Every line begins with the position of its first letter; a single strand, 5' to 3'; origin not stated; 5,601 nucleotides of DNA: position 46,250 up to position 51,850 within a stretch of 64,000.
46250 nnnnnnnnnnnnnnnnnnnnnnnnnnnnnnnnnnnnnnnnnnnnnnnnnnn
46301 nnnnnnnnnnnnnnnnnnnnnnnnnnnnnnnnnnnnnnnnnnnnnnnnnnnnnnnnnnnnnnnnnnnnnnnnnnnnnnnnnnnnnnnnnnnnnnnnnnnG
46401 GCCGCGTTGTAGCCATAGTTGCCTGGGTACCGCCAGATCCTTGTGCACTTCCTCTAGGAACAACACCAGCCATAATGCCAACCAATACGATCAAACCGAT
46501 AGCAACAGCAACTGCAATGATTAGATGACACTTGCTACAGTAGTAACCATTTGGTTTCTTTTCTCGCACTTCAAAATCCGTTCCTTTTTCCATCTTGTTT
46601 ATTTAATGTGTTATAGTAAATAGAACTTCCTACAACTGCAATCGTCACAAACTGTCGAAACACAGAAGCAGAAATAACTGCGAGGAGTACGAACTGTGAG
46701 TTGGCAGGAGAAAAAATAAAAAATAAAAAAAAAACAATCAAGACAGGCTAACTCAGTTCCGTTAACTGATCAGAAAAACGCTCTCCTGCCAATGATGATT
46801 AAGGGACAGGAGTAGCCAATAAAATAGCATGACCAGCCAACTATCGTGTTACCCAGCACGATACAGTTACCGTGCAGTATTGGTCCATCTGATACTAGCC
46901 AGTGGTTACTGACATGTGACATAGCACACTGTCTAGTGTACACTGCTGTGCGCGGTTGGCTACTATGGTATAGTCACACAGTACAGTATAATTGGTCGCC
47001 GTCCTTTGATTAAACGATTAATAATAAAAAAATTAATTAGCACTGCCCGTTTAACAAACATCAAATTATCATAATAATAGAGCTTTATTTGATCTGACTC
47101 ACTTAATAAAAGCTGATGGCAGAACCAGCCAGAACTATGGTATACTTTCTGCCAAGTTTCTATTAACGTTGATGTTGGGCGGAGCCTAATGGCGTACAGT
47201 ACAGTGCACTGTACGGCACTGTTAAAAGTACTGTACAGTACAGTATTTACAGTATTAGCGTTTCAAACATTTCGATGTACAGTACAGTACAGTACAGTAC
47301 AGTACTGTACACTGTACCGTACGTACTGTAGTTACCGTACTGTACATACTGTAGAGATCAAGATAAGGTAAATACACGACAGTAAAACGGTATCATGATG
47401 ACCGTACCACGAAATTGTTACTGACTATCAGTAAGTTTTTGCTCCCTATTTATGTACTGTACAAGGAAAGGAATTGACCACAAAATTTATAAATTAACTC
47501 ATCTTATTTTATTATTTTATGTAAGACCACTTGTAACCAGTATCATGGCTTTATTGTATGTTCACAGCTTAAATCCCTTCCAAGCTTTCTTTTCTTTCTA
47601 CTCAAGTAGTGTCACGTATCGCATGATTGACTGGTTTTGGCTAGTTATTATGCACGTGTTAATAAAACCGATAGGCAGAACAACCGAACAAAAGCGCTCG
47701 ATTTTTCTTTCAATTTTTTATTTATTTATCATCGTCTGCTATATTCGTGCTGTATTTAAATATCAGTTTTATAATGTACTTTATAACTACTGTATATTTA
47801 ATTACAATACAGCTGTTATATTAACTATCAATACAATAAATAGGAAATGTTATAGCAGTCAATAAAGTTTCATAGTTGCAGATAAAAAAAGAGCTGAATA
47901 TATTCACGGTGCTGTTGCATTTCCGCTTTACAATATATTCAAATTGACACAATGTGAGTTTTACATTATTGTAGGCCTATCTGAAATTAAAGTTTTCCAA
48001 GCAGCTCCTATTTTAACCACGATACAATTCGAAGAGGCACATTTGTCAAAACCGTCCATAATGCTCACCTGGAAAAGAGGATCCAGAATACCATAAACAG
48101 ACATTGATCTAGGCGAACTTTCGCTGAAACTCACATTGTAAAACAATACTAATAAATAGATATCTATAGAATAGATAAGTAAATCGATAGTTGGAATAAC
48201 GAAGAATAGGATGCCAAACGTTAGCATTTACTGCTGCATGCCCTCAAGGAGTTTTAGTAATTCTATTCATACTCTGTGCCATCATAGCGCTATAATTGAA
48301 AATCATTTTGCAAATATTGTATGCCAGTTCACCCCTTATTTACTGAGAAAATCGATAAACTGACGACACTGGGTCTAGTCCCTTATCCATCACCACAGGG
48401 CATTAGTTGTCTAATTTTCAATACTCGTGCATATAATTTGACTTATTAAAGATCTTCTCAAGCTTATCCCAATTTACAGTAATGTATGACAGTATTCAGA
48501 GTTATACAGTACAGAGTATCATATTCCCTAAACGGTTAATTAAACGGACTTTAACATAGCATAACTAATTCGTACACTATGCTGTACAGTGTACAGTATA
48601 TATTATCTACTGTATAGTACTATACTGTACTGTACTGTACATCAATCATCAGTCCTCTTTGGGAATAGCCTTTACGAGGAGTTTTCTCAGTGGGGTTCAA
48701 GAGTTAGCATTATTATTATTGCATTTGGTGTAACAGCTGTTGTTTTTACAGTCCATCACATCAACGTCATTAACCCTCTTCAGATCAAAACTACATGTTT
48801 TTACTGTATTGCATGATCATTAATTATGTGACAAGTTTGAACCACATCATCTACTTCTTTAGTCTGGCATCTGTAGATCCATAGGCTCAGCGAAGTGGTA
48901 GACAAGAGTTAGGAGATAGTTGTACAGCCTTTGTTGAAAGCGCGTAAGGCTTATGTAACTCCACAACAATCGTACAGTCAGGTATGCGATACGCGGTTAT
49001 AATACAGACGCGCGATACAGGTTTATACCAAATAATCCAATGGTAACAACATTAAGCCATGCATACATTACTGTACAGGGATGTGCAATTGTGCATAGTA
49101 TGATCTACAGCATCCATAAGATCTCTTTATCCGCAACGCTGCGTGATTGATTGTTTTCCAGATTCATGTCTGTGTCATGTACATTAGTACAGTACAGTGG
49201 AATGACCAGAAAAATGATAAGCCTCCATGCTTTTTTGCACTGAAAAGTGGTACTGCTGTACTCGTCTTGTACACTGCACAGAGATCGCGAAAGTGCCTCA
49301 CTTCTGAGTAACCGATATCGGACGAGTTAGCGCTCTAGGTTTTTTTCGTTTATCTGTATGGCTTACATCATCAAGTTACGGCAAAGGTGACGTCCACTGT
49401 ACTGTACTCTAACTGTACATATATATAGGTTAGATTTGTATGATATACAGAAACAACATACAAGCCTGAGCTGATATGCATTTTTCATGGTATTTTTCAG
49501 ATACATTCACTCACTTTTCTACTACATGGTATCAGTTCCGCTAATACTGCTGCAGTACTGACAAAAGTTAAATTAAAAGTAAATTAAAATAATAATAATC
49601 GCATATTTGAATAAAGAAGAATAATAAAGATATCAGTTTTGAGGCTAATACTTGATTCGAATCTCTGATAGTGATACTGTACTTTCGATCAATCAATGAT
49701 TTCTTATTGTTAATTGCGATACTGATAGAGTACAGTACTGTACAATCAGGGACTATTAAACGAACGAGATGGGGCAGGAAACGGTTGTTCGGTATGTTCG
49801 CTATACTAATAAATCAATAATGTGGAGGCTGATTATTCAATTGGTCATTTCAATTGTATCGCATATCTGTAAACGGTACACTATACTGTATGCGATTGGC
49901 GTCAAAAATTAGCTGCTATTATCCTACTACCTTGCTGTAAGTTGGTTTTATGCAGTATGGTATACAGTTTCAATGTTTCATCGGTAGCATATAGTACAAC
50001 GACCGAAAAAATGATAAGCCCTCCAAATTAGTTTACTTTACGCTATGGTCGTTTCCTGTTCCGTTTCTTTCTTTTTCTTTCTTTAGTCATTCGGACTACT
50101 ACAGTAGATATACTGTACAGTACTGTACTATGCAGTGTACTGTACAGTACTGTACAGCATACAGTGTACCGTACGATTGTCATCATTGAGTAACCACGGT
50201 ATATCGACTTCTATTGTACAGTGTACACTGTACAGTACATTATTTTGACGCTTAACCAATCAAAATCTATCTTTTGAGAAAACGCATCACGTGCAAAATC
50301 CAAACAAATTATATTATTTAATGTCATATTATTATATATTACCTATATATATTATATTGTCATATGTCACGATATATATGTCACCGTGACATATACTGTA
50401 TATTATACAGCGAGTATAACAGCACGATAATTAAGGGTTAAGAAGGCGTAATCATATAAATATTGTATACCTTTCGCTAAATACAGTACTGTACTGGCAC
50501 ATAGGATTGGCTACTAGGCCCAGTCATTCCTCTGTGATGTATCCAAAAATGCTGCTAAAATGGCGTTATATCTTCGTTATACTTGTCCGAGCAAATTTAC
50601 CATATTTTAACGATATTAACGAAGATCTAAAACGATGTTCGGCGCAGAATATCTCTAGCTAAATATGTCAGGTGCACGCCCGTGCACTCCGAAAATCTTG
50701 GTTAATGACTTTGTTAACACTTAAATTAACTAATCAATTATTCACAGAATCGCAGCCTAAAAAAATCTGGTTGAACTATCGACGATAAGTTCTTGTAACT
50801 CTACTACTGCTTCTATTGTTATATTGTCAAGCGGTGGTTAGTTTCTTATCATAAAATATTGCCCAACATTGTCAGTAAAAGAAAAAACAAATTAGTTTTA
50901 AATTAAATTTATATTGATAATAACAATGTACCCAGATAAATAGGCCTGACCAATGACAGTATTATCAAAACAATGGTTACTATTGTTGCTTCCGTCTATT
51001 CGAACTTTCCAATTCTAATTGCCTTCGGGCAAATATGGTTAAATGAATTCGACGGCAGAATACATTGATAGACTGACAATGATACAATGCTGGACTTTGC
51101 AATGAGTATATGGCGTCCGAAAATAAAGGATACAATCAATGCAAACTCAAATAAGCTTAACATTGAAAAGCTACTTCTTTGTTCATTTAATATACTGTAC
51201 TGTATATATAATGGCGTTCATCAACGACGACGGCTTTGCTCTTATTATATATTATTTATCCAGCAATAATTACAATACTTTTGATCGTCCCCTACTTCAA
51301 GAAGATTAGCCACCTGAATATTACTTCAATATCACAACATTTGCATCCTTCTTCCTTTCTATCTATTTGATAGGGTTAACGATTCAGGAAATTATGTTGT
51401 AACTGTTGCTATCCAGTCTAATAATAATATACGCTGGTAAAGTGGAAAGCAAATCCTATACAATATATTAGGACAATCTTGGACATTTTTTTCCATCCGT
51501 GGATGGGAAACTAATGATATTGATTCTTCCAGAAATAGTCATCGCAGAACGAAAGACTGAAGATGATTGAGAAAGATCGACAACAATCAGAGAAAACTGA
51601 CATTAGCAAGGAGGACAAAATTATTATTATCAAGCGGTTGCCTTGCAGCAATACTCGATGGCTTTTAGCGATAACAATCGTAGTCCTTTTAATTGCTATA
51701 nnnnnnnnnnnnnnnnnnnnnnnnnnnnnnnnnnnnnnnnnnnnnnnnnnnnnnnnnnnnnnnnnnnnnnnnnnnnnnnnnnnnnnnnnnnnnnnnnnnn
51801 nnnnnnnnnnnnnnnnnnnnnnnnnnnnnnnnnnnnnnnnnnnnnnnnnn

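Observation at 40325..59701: Head-to-head (divergent) APN paralogue pair sharing a ~5 kb satellite-rich intergenic region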

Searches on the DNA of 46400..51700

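Call 35: search_rna_families(source=window, start=46400, end=51700, threshold=evalue, max_evalue=1)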
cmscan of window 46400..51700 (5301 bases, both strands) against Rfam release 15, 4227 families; matches with E-value up to 1: 13.
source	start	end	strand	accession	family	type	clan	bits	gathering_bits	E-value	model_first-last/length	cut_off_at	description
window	47275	47345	-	RF03523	mir-4703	Gene; miRNA;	-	29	88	0.0064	1-61/61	no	mir-4703 microRNA precursor family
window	47194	47322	-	RF04241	mir-5014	Gene; miRNA;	-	27.8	101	0.013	1-123/123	no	mir-5014 microRNA precursor family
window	47282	47347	+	RF03523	mir-4703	Gene; miRNA;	-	25.5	88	0.06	1-61/61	no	mir-4703 microRNA precursor family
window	47194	47322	-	RF04195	MIR6217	Gene; miRNA;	-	25.1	110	0.019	1-228/228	no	MIR6217 microRNA precursor family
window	47194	47218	-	RF01106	SBWMV1_UPD-PKb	Cis-reg;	-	25.1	38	0.92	1-25/25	no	Pseudoknot of upstream pseudoknot domain (UPD) of the 3'UTR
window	50100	50174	-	RF03718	mir-2804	Gene; miRNA;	-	24.5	86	0.21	1-78/78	no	mir-2804 microRNA precursor family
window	50108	50160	-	RF03523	mir-4703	Gene; miRNA;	-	24.4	88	0.12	1-61/61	no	mir-4703 microRNA precursor family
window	50134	50241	+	RF04241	mir-5014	Gene; miRNA;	-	24.1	101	0.14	1-123/123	no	mir-5014 microRNA precursor family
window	50102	50172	+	RF01896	mir-142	Gene; miRNA;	-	22.4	57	0.47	1-85/85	no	mir-142 microRNA precursor family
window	47276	47347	-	RF03718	mir-2804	Gene; miRNA;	-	22.1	86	0.95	1-78/78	no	mir-2804 microRNA precursor family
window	47194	47322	+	RF04241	mir-5014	Gene; miRNA;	-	22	101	0.51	1-123/123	no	mir-5014 microRNA precursor family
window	49453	49545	-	RF02766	Ysr49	Gene; sRNA;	-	21.9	95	0.6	1-124/124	no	Yersinia sRNA 49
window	50113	50157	+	RF00129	mir-103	Gene; miRNA;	-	19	59.6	0.99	16-62/78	no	mir-103/107 microRNA precursor family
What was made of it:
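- Tried and rejected: Rfam at a permissive E-value gave only sub-threshold miRNA-like hits on the palindromic microsatellite, 19-29 bits against gathering scores of 38-110 (call 35).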

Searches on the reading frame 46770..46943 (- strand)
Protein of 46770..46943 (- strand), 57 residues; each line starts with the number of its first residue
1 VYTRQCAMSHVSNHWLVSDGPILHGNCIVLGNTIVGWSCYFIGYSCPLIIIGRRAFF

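Call 37: search_protein_families(library=pfam, proteins=[window:46770-46943:-], max_evalue=0.1)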
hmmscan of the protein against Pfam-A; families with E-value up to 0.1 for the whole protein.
window:46770-46943:- (57 aa): 1 family
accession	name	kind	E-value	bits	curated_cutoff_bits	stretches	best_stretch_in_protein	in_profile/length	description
PF00132.30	Hexapep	-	0.022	14.9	27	1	19-40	6-27/36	Bacterial transferase hexapeptide (six repeats)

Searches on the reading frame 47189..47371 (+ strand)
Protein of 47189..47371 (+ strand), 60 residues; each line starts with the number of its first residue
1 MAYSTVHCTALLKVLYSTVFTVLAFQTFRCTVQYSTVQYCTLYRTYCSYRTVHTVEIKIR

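Call 37: search_protein_families(library=pfam, proteins=[window:47189-47371:+], max_evalue=0.1)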
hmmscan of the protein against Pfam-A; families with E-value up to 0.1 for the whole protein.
window:47189-47371:+ (60 aa): 1 family
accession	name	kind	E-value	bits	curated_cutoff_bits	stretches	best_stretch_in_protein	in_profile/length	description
PF11189.13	DUF2973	-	0.046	14.2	22.2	1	11-30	1-20/68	Protein of unknown function (DUF2973)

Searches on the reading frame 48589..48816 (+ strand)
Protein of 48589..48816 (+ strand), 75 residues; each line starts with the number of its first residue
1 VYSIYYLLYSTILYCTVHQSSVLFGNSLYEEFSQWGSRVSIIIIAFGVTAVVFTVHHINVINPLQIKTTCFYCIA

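Call 37: search_protein_families(library=pfam, proteins=[window:48589-48816:+], max_evalue=0.1)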
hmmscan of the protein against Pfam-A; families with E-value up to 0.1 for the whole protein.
window:48589-48816:+ (75 aa): 1 family
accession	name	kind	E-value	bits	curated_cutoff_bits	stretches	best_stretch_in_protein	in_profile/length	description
PF07884.19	VKOR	-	0.058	14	27.5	1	27-75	81-121/134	Vitamin K epoxide reductase family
